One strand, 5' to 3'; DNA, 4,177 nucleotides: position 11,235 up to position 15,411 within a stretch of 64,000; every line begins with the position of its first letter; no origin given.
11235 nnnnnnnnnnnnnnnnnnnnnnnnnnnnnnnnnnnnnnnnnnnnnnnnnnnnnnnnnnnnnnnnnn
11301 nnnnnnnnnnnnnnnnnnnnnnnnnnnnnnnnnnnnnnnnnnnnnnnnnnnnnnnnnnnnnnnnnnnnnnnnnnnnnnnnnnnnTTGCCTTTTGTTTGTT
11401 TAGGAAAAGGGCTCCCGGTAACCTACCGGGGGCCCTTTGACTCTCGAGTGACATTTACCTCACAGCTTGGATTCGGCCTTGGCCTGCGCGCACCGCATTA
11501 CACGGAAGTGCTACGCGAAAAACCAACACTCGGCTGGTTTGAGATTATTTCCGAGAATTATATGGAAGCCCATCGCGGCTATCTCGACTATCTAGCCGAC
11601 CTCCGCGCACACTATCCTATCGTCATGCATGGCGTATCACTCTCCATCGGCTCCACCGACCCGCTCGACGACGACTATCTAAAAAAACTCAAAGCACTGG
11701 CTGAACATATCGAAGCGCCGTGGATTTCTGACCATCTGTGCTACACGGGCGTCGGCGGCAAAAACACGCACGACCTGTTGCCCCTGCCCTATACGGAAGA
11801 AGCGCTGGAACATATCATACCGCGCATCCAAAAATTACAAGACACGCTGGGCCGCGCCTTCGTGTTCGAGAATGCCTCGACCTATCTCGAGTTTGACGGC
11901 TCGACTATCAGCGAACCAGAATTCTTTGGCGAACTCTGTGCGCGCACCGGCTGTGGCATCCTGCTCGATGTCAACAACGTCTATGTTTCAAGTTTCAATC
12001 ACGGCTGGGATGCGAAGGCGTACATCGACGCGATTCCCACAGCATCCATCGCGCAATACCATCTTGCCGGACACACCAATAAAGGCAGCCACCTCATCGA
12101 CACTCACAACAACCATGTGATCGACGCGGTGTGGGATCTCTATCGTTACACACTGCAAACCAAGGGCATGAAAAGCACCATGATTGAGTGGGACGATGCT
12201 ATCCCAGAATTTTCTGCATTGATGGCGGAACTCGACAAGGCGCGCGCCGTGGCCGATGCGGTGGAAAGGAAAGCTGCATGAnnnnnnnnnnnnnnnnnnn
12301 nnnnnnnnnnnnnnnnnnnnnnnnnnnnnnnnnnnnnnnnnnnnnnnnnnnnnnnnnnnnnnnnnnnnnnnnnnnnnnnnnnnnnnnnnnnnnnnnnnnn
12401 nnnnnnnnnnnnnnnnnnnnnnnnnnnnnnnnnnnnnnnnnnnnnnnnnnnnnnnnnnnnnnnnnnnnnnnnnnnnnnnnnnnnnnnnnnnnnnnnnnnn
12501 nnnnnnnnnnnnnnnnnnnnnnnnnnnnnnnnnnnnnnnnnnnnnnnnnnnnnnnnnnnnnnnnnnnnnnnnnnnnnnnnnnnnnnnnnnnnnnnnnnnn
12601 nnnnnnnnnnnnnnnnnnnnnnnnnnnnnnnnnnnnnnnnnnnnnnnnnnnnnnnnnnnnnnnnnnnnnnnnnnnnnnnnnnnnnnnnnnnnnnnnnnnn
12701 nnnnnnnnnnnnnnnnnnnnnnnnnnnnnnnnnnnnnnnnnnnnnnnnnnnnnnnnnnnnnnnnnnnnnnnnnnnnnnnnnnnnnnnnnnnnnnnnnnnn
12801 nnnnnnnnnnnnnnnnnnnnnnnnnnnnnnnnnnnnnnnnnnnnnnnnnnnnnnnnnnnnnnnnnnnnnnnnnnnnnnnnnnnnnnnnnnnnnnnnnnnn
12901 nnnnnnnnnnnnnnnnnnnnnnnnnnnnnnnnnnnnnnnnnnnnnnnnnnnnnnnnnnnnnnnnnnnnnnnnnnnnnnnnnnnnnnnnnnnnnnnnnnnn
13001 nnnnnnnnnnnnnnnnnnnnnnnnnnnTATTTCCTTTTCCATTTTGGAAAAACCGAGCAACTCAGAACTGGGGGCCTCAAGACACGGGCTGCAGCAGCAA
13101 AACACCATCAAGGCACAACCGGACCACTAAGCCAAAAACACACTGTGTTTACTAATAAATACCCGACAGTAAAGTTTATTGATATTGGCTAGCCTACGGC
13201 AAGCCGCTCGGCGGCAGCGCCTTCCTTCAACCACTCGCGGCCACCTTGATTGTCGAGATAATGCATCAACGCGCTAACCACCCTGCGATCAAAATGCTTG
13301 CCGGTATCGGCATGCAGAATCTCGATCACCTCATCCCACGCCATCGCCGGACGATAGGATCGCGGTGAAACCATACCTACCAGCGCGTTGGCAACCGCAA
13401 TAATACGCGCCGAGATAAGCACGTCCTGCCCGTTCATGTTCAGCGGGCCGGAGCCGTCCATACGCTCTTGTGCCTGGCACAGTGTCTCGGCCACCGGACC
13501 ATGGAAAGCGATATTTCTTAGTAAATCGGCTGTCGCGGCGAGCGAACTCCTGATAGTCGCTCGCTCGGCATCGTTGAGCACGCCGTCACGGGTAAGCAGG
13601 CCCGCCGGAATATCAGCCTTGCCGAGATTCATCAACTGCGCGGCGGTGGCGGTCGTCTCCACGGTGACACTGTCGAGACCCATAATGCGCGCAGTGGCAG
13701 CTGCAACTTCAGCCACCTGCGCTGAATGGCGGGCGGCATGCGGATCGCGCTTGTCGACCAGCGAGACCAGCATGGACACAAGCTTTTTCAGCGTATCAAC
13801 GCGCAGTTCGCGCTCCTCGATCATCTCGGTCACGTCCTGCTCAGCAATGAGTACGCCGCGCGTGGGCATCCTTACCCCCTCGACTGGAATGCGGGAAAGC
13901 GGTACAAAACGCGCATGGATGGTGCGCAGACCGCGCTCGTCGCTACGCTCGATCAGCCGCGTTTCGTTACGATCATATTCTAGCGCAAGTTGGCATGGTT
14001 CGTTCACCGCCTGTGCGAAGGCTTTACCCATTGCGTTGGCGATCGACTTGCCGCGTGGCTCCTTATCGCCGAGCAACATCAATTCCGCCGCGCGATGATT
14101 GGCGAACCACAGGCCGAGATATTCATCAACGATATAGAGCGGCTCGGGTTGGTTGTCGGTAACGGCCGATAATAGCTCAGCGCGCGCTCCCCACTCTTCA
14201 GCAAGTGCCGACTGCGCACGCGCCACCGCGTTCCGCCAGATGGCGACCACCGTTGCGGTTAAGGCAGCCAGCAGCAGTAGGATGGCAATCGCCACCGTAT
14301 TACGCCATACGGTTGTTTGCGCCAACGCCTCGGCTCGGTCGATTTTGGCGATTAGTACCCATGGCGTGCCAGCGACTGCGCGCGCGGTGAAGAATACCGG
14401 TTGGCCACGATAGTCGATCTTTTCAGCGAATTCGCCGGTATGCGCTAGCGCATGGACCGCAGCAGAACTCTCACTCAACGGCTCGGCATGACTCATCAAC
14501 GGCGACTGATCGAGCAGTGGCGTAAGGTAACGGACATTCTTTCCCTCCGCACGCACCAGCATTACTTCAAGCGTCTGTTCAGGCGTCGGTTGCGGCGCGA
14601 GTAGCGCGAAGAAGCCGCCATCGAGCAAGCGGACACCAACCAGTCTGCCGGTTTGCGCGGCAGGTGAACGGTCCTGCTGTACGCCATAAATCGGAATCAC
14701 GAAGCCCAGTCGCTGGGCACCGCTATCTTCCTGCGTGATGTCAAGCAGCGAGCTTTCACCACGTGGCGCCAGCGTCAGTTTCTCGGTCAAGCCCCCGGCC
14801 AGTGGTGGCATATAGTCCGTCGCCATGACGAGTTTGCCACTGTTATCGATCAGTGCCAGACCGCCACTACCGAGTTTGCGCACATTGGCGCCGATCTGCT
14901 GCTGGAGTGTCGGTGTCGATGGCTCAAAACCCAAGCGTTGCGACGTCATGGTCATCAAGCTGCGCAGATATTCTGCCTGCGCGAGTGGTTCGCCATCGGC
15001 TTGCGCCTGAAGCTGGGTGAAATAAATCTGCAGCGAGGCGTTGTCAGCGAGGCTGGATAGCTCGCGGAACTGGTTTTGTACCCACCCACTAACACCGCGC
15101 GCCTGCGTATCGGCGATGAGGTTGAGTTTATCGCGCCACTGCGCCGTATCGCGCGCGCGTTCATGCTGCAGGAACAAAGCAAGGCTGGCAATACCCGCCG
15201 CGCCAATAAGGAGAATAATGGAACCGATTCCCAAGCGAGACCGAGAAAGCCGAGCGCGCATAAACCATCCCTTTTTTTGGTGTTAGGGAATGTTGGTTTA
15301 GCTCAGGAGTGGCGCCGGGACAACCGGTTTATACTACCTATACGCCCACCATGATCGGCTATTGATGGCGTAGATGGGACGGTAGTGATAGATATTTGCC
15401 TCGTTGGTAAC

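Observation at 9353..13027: Bufferin-type RiPP metallophore locus with its own ECF sigma/anti-sigma pair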

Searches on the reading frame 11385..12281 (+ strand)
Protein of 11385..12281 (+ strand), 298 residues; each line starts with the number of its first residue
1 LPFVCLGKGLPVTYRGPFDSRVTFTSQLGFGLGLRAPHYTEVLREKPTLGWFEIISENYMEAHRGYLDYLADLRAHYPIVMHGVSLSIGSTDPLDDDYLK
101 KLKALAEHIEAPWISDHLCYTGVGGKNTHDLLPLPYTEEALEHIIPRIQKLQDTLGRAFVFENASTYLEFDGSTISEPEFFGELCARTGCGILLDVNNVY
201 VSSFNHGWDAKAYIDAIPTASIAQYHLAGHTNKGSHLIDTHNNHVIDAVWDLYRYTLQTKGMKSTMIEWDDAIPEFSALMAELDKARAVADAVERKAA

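Call 3: search_protein_families(library=pfam, proteins=[window:11385-12281:+], max_evalue=0.01)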
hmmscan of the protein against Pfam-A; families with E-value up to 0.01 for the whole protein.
window:11385-12281:+ (298 aa): 1 family
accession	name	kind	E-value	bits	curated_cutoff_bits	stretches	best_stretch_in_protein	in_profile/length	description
PF05114.20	MbnB_TglH_ChrH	-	8.6e-107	356.7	25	1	30-290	2-262/263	RiPP precursor modification enzyme MbnB/TglH/ChrH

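Call 4: search_protein_families(library=ncbifam, proteins=[window:11385-12281:+], max_evalue=0.01)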
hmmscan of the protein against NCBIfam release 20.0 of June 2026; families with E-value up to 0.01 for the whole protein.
window:11385-12281:+ (298 aa): 5 families
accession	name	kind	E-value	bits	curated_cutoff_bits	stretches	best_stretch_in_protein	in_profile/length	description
NF050167.1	MNIO_BufB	equivalog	2.1e-108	361.6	310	1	30-287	1-262/262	MNIO family bufferin maturase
NF003818.2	PRK05409.1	equivalog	2.6e-72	243.6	360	1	30-288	2-262/264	HvfB family MNIO-type RiPP peptide maturase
NF050151.1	RiPP_MNIO_ApyH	equivalog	1e-30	106.9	400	1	69-291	47-281/283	multinuclear non-heme iron-dependent oxidative enzyme ApyH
TIGR04159.2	methbact_MbnB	equivalog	3.3e-19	69.4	325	1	78-289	48-258/261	methanobactin biosynthesis protein MbnB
NF050165.1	MNIO_ChrH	equivalog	4.4e-09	35.9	600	1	78-253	58-240/363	MNIO family chryseobactin maturase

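Call 13: find_related_loci(query=window:11448-12278:+, collection=genome_contigs, flank=7000)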
Query window:11448-12278:+ (277 aa) in genome_contigs; peptide patterns used: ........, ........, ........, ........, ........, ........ (x = any residue, [..] = any of these).
155 stretches matched a pattern; 119 encode a relative of the query (tblastn E <= 1e-3); the best 80 are kept; 80 distinct loci.
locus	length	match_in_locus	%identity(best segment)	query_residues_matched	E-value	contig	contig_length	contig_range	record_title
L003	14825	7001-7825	72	4-277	9e-135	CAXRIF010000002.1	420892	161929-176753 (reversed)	MAG: Rickettsiales bacterium isolate YZ12B_2.110 genome assembly, contig: k141_1159650, whole genome shotgun sequence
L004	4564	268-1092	70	4-277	4e-132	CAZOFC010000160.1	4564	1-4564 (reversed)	MAG TPA_asm: uncultured Azospirillum sp. isolate SRP287051_co1_187 genome assembly, contig: NODE_22335_length_4564_cov_6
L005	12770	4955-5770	69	7-277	1e-129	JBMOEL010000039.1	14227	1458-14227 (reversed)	MAG: Rickettsiales bacterium isolate Deming_bin.116 contig12041, whole genome shotgun sequence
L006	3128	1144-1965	69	4-275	7e-132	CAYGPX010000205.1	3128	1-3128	MAG TPA_asm: uncultured Rickettsiales bacterium isolate ERP117304_co1_228 genome assembly, contig: NODE_24564_length_312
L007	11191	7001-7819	66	5-276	4e-124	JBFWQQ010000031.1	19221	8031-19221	MAG: Alphaproteobacteria bacterium isolate CA_2019_TPBF_187 NODE_13185_length_19221_cov_4.156960_TPBF, whole genome shot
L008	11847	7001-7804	57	3-269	6e-105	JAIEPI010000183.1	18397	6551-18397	MAG: Rickettsiales bacterium isolate co.spades.DASTOOL.2.5kb_001 c_000000436191, whole genome shotgun sequence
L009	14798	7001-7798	56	7-272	7e-102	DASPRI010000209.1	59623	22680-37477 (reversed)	MAG TPA_asm: Burkholderiales bacterium isolate SMAG_U12221 k141_2161083, whole genome shotgun sequence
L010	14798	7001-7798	58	7-272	8e-102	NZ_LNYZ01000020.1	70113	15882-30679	Legionella steigerwaltii strain SC-18-C9 Lstg_ctg020, whole genome shotgun sequence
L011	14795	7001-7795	55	7-271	2e-101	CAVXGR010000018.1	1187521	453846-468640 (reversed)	MAG: uncultured delta proteobacterium isolate MFD02416.bin.1.411 genome assembly, contig: contig_62993, whole genome sho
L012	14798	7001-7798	58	7-272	3e-101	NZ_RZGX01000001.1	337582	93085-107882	Legionella qingyii strain km489 contigs1, whole genome shotgun sequence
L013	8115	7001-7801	56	3-269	5e-101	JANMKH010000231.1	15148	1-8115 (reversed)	MAG: Sulfuriferula sp. isolate OTE_64_metabat_214 OTE_64_k141_3688489, whole genome shotgun sequence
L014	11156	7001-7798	57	7-272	6e-101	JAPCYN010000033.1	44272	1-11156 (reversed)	Legionella sp. 515359 NODE_33_length_44272_cov_370.413893, whole genome shotgun sequence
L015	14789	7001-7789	55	2-263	1e-100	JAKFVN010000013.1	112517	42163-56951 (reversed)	MAG: Alphaproteobacteria bacterium isolate D3_Bin_25 D3_0000060, whole genome shotgun sequence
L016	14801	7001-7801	55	3-269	8e-101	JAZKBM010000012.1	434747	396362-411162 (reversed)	MAG: Pseudomonadota bacterium isolate ADI_H3L2_1_122_18_3-bin081 ADIH3L21_B081_0_000000000012, whole genome shotgun sequ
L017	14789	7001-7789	58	7-269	2e-100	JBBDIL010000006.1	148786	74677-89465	MAG: Burkholderiales bacterium isolate LejiaA_63_26 Lejia_A_187_length_148786_cov_16, whole genome shotgun sequence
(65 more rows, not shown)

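Call 49: search_solved_structures(query=window:11451-12278:+, max_evalue=0.001)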
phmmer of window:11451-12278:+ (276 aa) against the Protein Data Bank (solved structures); distinct sequences matched with E-value up to 0.001: 8.
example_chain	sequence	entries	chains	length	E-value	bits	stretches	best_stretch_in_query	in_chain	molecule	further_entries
3bww_A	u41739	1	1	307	1.8e-44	155.2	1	7-211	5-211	Protein of unknown function DUF692/COG3220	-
8hci_D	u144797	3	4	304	4.2e-22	81.8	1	81-269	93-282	DUF692 family protein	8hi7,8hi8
7fc0_E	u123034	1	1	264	3e-12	49.5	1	8-232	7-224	Methanobactin biosynthesis cassette protein MbnB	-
7fc0_B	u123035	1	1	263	3.1e-12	49.5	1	8-231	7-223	Methanobactin biosynthesis cassette protein MbnB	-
7tcr_A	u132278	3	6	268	8.5e-10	41.5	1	78-272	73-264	Methanobactin biosynthesis cassette protein MbnB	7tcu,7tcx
7tcw_A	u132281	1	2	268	6.8e-09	38.5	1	78-210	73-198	Methanobactin biosynthesis cassette protein MbnB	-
7dz9_B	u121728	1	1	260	1.7e-07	33.9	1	80-248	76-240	cpMbnB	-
7dz9_A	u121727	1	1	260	1.7e-07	33.9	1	80-248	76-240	MbnB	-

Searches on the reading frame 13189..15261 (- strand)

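Call 3: search_protein_families(library=pfam, proteins=[window:13189-15261:-], max_evalue=0.01)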
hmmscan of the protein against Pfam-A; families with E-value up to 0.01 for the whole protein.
window:13189-15261:- (690 aa): 2 families
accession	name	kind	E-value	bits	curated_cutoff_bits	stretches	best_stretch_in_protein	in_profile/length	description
PF13487.12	HD_5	-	5.8e-29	101.4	27.2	1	497-661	2-170/170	HD domain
PF08448.16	PAS_4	-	3.1e-05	24.6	23.1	1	369-456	2-89/110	PAS fold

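Call 4: search_protein_families(library=ncbifam, proteins=[window:13189-15261:-], max_evalue=0.01)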
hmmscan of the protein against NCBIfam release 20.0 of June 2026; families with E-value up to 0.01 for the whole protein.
window:13189-15261:- (690 aa): 1 family
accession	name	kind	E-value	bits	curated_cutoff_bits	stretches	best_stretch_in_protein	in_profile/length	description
NF053512.1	nitric_RR_NosR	exception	6.3e-23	81.5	400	1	483-672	166-357/422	response regulator c-di-GMP phosphodiesterase, NosR family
